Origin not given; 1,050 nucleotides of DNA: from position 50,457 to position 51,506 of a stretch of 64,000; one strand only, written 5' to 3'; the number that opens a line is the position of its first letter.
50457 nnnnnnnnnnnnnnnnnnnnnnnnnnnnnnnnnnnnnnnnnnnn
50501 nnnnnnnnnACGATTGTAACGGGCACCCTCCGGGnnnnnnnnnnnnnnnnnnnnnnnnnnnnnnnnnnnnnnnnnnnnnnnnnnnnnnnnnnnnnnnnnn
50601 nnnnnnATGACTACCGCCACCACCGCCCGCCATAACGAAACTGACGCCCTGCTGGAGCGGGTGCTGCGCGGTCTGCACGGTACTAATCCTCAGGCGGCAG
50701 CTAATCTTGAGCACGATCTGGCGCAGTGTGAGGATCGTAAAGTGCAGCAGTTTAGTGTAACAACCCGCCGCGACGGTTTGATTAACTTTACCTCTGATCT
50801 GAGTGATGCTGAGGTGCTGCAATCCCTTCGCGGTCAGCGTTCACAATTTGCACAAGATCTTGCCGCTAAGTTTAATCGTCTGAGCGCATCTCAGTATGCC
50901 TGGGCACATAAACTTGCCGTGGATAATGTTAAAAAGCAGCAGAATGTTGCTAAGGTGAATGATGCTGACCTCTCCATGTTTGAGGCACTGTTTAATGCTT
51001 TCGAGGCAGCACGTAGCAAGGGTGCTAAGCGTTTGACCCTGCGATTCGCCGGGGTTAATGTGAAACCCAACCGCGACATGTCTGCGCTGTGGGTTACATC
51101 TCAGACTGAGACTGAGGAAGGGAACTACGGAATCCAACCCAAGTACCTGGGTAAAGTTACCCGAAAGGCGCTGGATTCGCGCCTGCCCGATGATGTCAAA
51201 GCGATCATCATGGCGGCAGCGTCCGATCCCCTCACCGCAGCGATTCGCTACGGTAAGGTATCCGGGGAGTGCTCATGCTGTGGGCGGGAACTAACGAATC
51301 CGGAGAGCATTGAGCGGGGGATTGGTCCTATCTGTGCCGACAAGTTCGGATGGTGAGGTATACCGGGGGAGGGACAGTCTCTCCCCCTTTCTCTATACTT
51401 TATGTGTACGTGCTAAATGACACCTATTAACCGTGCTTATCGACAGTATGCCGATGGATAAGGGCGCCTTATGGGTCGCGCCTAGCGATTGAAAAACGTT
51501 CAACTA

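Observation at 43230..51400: Strongly GC-rich island of about 8 kb of small novel genes inside an AT-rich phage genome, fully wired into the phage promoter system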

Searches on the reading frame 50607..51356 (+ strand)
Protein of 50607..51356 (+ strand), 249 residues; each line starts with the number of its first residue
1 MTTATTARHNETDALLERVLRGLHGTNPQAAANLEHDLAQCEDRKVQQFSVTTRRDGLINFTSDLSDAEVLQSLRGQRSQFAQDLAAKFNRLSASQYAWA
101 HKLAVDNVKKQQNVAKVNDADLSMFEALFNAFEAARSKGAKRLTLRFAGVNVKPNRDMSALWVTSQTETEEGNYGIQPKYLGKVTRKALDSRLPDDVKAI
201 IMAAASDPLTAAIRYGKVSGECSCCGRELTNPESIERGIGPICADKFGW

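Call 14: search_protein_families(library=pfam, max_evalue=0.01, proteins=[window:50607-51356:+])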
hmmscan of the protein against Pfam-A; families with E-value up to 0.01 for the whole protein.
window:50607-51356:+ (249 aa): 1 family
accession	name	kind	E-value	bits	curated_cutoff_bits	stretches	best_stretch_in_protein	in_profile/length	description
PF19474.4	DUF6011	-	4.3e-15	55.4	26.6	1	213-248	2-37/37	Family of unknown function (DUF6011)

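Call 16: search_protein_families(library=phrogs, max_evalue=0.001, proteins=[window:50607-51356:+])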
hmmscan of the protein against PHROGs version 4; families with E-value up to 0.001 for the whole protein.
window:50607-51356:+ (249 aa): 6 families
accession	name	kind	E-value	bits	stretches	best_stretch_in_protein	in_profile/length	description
phrog_4046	-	unknown function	1.2e-36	127.8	1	65-249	113-301/301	-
phrog_636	-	unknown function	1.3e-18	69.2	1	178-249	157-234/254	-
phrog_6032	-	unknown function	3.6e-11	44.3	1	203-247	230-274/296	-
phrog_25989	-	unknown function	4.6e-06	27.8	1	221-244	4-27/70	-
phrog_20259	-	unknown function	1.1e-05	26.3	1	219-246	109-136/140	-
phrog_12580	-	unknown function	3.9e-05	24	1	208-247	217-256/256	-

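Call 20: search_dna_similar(query=window:50607-51356:+, collection=phages, mode=protein, max_rows=25)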
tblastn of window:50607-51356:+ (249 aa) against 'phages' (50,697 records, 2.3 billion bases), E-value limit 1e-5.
Records with a match: 723; places in all: 723; records where one place covers at least 80% of the query: 96.
Best place of each record, by identity: 60-80% 361; <60% 362.
By first word of the organism name: Mycobacterium 363; Pseudomonas 295; Rhizobium 21; Caulobacter 8; Gordonia 7; Streptomyces 6; Pbunalikevirus 4; Ralstonia 2; Achromobacter 2; Sphingobium 2; and 8 more.
By host as written in the record: Mycobacterium smegmatis mc2 155 273; Pseudomonas aeruginosa 118; Pseudomonas aeruginosa PAO1 86; Mycobacterium smegmatis mc#155 54; - 34; Pseudomonas sp. 28; Pseudomonas aeruginosa PA14 8; Caulobacter vibrioides CB15 6; and 67 more.
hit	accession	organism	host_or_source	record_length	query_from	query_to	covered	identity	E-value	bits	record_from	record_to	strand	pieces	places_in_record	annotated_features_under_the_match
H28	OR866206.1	Pseudomonas phage vB_Pae_10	-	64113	24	247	90%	33.1%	2e-19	92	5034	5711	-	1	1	hypothetical protein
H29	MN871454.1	Pseudomonas phage Pa-A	Pseudomonas aeruginosa PAO1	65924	24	247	90%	33.1%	3e-19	92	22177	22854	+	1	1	record has no annotation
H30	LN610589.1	Pseudomonas phage vB_PaeM_C1-14_Ab28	Pseudomonas aeruginosa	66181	24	247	90%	33.1%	7e-19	91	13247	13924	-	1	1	record has no annotation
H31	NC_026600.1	Pseudomonas phage vB_PaeM_C1-14_Ab28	Pseudomonas aeruginosa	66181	24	247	90%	33.1%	7e-19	91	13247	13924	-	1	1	hypothetical protein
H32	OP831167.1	Pseudomonas phage PA19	Pseudomonas aeruginosa PAO1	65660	24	247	90%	33.1%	7e-19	91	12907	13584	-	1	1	hypothetical protein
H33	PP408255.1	Pseudomonas phage vB_Pa-PAC8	Pseudomonas aeruginosa PA14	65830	24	247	90%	33.1%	7e-19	91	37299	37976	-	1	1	hypothetical protein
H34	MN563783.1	Pseudomonas phage vB_PA6_GUMS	Pseudomonas aeruginosa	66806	24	247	90%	33.1%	7e-19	91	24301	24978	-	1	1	hypothetical protein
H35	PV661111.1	Pseudomonas phage Banzai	Pseudomonas aeruginosa PAO1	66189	24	247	90%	33.1%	7e-19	91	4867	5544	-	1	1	DUF6011 domain-containing protein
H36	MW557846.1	Pseudomonas phage zikora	Pseudomonas aeruginosa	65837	24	247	90%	33.1%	9e-19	91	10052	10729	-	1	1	hypothetical protein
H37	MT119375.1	Pseudomonas phage chumba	Pseudomonas aeruginosa PAO1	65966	24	247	90%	33.1%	9e-19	91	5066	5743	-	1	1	hypothetical protein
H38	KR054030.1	Pseudomonas phage DL60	Pseudomonas aeruginosa PAO1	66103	24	247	90%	33.1%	9e-19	91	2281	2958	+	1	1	hypothetical protein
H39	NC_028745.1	Pseudomonas phage DL60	Pseudomonas aeruginosa PAO1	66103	24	247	90%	33.1%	9e-19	91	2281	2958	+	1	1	hypothetical protein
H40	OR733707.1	Pseudomonas phage BL1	Pseudomonas aeruginosa PAO1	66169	24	247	90%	33.1%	9e-19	91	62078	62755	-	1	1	hypothetical protein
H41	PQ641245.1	Pseudomonas phage vB_Pa_PaW12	Pseudomonas aeruginosa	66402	24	247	90%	32.4%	5e-18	89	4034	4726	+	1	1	hypothetical protein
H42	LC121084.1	Ralstonia phage RSP15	-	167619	42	249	84%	33.3%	4e-21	97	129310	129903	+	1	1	hypothetical protein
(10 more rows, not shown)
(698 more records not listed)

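Call 22: find_related_loci(query=window:50607-51356:+, collection=viral_contigs, flank=10000)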
Query window:50607-51356:+ (249 aa) in viral_contigs; peptide patterns used: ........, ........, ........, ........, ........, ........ (x = any residue, [..] = any of these).
36 stretches matched a pattern; 31 encode a relative of the query (tblastn E <= 1e-3); 31 distinct loci.
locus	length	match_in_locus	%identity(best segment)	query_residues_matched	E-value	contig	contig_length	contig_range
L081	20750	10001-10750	83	1-249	5e-144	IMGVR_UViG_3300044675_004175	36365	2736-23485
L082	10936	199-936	78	1-249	2e-131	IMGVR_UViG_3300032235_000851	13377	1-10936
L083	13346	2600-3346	76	1-249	1e-128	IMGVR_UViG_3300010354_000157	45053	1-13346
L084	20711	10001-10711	77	8-249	9e-123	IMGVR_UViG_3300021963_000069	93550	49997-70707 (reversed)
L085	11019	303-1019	70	5-249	1e-116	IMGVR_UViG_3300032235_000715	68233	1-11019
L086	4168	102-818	70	5-249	1e-117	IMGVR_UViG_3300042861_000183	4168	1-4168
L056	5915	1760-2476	70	5-249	5e-116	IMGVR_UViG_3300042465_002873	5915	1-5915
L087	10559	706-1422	70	5-249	6e-116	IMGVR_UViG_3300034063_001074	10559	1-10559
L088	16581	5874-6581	73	7-249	2e-115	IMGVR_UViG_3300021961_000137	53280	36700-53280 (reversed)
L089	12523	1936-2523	81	54-249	6e-107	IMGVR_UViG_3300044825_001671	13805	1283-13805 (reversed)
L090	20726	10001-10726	70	1-249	2e-116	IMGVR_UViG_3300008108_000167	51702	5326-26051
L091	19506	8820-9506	70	15-249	6e-103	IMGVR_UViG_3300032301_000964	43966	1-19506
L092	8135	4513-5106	74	47-249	7e-102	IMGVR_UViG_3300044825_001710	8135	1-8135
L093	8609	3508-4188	73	16-249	2e-100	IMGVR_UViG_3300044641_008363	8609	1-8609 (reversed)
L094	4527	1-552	76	62-249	2e-97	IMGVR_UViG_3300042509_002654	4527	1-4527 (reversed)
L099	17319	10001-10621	67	43-249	2e-88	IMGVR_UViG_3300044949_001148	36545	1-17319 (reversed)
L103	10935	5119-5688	41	47-248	6e-42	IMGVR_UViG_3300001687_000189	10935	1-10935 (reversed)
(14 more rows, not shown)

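Call 30: find_homologous_proteins(query=window:50607-51356:+)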
Query window:50607-51356:+ (249 aa): 508 proteins with E <= 0.001 among 1212 candidates; the best 120 are listed.
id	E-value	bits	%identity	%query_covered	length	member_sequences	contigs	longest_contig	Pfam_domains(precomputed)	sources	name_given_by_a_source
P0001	5.4e-161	552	100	100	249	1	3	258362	PF19474.5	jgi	jgi:hypothetical protein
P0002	5.7e-145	500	91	99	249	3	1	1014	PF19474.5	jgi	jgi:hypothetical protein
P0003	1.9e-133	462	82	100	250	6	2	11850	PF19474.5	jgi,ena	jgi:hypothetical protein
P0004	1.5e-126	439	81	100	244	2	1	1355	PF19474.5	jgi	jgi:hypothetical protein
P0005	6.2e-126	437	80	100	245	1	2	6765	PF19474.5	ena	-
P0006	5.6e-125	434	79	100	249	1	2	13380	PF19474.5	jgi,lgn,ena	jgi:hypothetical protein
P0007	5.0e-124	431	80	98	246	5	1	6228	PF19474.5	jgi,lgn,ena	jgi:hypothetical protein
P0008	1.2e-123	430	81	96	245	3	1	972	PF19474.5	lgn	-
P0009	1.2e-122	426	78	98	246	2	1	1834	PF19474.5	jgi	jgi:hypothetical protein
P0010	7.3e-121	421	79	98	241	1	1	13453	PF19474.5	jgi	jgi:hypothetical protein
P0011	9.2e-121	420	78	100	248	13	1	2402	PF19474.5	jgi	jgi:hypothetical protein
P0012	3.0e-120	419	81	95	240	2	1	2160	PF19474.5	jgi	-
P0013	4.2e-120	418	79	98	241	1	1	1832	PF19474.5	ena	-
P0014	8.5e-120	417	77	100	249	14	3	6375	PF19474.5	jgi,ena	-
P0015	2.8e-119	415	77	98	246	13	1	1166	PF19474.5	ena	-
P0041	2.2e-108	380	74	96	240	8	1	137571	PF19474.5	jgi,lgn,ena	jgi:hypothetical protein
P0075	5.1e-103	362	79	79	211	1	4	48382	PF19474.5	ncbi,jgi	jgi:hypothetical protein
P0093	2.3e-101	357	70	96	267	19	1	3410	PF19474.5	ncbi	-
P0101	1.7e-100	354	80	79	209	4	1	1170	PF19474.5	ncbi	-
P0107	2.2e-99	350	73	94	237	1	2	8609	PF19474.5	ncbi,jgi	jgi:hypothetical protein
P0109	2.8e-99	350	79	82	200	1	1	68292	PF19474.5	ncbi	-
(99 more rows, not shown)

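Call 31: find_encoding_contigs(protein=P0001, flank=10000, max_places=4)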
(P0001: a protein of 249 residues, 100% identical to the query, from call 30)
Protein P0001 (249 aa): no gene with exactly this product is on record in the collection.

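Call 32: list_cluster_members(proteins=[P0109, P0075, P0093, P0101, P0107, P0001])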
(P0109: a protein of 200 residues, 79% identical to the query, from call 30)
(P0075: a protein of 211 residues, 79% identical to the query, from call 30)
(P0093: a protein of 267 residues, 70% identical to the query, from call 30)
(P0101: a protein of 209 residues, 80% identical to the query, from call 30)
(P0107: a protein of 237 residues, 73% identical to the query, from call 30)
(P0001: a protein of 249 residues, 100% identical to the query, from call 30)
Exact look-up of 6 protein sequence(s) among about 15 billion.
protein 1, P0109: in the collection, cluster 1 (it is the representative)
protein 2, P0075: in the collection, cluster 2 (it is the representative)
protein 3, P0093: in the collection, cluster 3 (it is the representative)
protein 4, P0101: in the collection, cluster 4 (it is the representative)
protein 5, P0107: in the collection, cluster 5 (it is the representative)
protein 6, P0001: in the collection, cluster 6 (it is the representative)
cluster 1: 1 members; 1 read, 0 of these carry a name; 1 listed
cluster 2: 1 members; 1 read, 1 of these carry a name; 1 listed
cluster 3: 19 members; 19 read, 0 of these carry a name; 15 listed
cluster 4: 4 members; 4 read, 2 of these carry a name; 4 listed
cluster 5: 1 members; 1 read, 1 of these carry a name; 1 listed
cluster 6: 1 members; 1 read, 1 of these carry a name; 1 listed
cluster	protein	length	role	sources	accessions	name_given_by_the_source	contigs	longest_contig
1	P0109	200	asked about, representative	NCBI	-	-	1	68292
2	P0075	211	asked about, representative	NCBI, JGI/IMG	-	hypothetical protein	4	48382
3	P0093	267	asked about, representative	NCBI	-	-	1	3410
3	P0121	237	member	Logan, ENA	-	-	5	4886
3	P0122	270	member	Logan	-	-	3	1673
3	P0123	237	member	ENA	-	-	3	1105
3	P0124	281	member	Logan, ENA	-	-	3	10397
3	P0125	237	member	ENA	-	-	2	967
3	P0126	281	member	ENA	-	-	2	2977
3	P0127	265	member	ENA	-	-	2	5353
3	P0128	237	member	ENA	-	-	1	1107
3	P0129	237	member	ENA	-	-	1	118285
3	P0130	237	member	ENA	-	-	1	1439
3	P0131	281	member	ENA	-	-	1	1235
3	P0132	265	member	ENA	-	-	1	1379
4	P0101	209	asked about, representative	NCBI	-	-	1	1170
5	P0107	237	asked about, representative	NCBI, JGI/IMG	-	hypothetical protein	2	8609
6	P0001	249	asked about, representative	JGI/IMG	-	hypothetical protein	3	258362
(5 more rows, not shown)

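Call 33: find_encoding_contigs(protein=P0109, flank=10000, max_places=3)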
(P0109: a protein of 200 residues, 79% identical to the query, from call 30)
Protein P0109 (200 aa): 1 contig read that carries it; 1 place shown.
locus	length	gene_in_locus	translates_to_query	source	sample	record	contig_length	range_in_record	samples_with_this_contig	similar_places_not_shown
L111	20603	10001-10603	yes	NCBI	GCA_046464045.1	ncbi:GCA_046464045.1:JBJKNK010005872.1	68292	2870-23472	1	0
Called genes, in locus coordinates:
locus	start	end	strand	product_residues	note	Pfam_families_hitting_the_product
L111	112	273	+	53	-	-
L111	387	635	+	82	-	-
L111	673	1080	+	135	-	-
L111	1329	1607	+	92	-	-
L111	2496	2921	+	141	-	-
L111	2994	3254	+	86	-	-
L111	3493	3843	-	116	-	-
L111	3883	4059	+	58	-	-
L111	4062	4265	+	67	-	-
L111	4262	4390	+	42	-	-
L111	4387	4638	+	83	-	PF24012:DUF7326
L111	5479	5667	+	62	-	-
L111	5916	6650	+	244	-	PF17338:GP88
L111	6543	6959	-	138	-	-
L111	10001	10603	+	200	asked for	PF19474:DUF6011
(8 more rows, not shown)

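Call 34: find_encoding_contigs(protein=P0041, flank=10000, max_places=3)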
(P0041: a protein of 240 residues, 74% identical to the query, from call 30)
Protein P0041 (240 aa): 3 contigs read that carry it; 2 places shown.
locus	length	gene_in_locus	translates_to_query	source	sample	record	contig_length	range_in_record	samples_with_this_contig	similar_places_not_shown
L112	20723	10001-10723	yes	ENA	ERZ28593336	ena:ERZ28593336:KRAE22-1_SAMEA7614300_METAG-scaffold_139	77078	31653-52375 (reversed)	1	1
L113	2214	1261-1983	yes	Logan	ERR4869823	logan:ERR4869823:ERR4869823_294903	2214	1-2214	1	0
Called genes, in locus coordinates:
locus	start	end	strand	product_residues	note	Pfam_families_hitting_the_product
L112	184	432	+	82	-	-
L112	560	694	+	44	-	-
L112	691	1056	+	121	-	-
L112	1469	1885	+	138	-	PF24835:DUF7717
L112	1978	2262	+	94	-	-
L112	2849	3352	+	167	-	-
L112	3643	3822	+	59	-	-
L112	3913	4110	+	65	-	-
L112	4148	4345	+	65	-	-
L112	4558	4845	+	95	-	-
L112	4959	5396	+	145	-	-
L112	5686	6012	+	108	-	-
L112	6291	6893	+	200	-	PF23802:DUF7178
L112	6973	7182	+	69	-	-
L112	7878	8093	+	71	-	-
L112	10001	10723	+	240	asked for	PF19474:DUF6011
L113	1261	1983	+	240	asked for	PF19474:DUF6011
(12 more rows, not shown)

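Call 72: search_protein_families(library=padloc, max_evalue=0.01, proteins=[window:50607-51356:+])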
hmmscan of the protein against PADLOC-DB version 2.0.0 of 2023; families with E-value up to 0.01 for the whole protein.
window:50607-51356:+ (249 aa): 0 families

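Call 73: search_protein_families(library=ncbifam, max_evalue=0.01, proteins=[window:50607-51356:+])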
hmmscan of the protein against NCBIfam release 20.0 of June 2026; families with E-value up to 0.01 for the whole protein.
window:50607-51356:+ (249 aa): 0 families

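Call 85: search_solved_structures(query=window:50607-51356:+, max_evalue=1)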
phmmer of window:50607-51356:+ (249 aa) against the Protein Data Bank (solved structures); distinct sequences matched with E-value up to 1: 0.

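Call 97: predict_structure(alignment_id=A4)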
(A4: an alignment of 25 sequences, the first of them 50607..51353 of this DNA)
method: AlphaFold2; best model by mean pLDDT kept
length: 249 residues; sequences in the alignment: 25
mean_pLDDT: 70.7   pTM: 0.40
mean pLDDT of the five models: 70.7, 68.5, 67.2, 65.7, 65.5
residues with pLDDT >= 90: 1; 70-90: 150; 50-70: 79; < 50: 19
segments of 3 or more residues with pLDDT < 50: 1-8, 112-121
pLDDT, mean of each block of 10 residues (from residue 1): 48 72 74 67 71 79 83 78 85 87 78 42 67 66 71 82 84 80 79 75 69 55 56 58 58
secondary structure, 60 per line:
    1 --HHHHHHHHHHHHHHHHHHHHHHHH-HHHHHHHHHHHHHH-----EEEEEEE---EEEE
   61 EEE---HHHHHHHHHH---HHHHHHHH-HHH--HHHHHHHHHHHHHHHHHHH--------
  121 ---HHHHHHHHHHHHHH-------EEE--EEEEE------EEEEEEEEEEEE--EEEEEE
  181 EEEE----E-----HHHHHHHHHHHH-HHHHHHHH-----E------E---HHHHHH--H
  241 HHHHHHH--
elements in order: H3-26 H28-41 E47-53 E57-63 H67-76 H80-87 H94-112 H124-137 E145-147 E150-154 E161-172 E175-184 H195-206 H208-215 H232-237 H240-247

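Call 99: fold_search(model_id=the predicted structure, library=pdb)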
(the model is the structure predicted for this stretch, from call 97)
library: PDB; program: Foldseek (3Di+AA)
matches with E <= 10: 502; with E <= 0.001: 0
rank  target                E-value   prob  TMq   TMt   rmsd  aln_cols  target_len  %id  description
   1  9nom_A                1.4e-01  0.35  0.14  0.07  13.4       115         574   10  Structure of the NIS synthetase NcdF from nocardichelin biosynthesis (released 2025-06-18)
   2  7lgn_A                1.4e-01  0.23  0.20  0.10  14.8       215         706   14  Cyanophycin synthetase 1 from T. morbirosei (released 2021-08-18)
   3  9nom_B                1.7e-01  0.33  0.14  0.07  13.5       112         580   12  Structure of the NIS synthetase NcdF from nocardichelin biosynthesis (released 2025-06-18)
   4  5h4e                  1.7e-01  0.23  0.20  0.14  16.9       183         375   12  Crystal structure of a beta-1,3-glucanase domain (GH64) from Clostridium beijerinckii (released 2017-11-08)
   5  9i2f_A                1.8e-01  0.09  0.15  0.08  19.8       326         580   11  Cryo-EM structure of retron Eco2 (Ec67) (released 2026-02-04)
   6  7tgn_A                3.1e-01  0.28  0.14  0.07  12.8       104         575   10  Crystal structure of DesD, the desferrioxamine synthetase from the Streptomyces violaceus salmycin biosynthetic pathwa (released 2022-07-06)
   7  7tgn_B                3.3e-01  0.25  0.14  0.07  12.4       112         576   12  Crystal structure of DesD, the desferrioxamine synthetase from the Streptomyces violaceus salmycin biosynthetic pathwa (released 2022-07-06)
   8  6ee1_C                3.5e-01  0.07  0.13  0.06  19.2       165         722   13  Crystal structure of Mycobacterium tuberculosis ICL2 in complex with acetyl-CoA (released 2019-08-14)
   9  7tgn_C                4.4e-01  0.20  0.14  0.07  12.4       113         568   12  Crystal structure of DesD, the desferrioxamine synthetase from the Streptomyces violaceus salmycin biosynthetic pathwa (released 2022-07-06)
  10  8vbs_D                5.5e-01  0.18  0.13  0.21  12.1       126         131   11  E. coli cysteine desulfurase SufS bound to SufE C51A (released 2024-10-16)
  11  7tgn_D                5.5e-01  0.16  0.14  0.07  12.6       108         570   11  Crystal structure of DesD, the desferrioxamine synthetase from the Streptomyces violaceus salmycin biosynthetic pathwa (released 2022-07-06)
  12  6ao8                  5.8e-01  0.09  0.12  0.07  14.3       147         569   12  Crystal structure of arginyl-tRNA_synthetase from Neisseria gonorrhoeae in complex with arginine (released 2017-08-30)
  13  7tgj_C                6.5e-01  0.11  0.14  0.07  14.1       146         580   10  Crystal structure of DesD, the desferrioxamine synthetase from the Streptomyces griseoflavus ferrimycin biosynthetic p (released 2022-07-06)
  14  1mzg_A                7.3e-01  0.15  0.13  0.21  13.8       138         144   14  X-Ray Structure of SufE from E.coli Northeast Structural Genomics (NESG) Consortium Target ER30 (released 2003-01-28)
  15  7bwt_A                7.3e-01  0.06  0.12  0.11  18.1       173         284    8  SopD-Rab8 complex structure (released 2021-02-24)
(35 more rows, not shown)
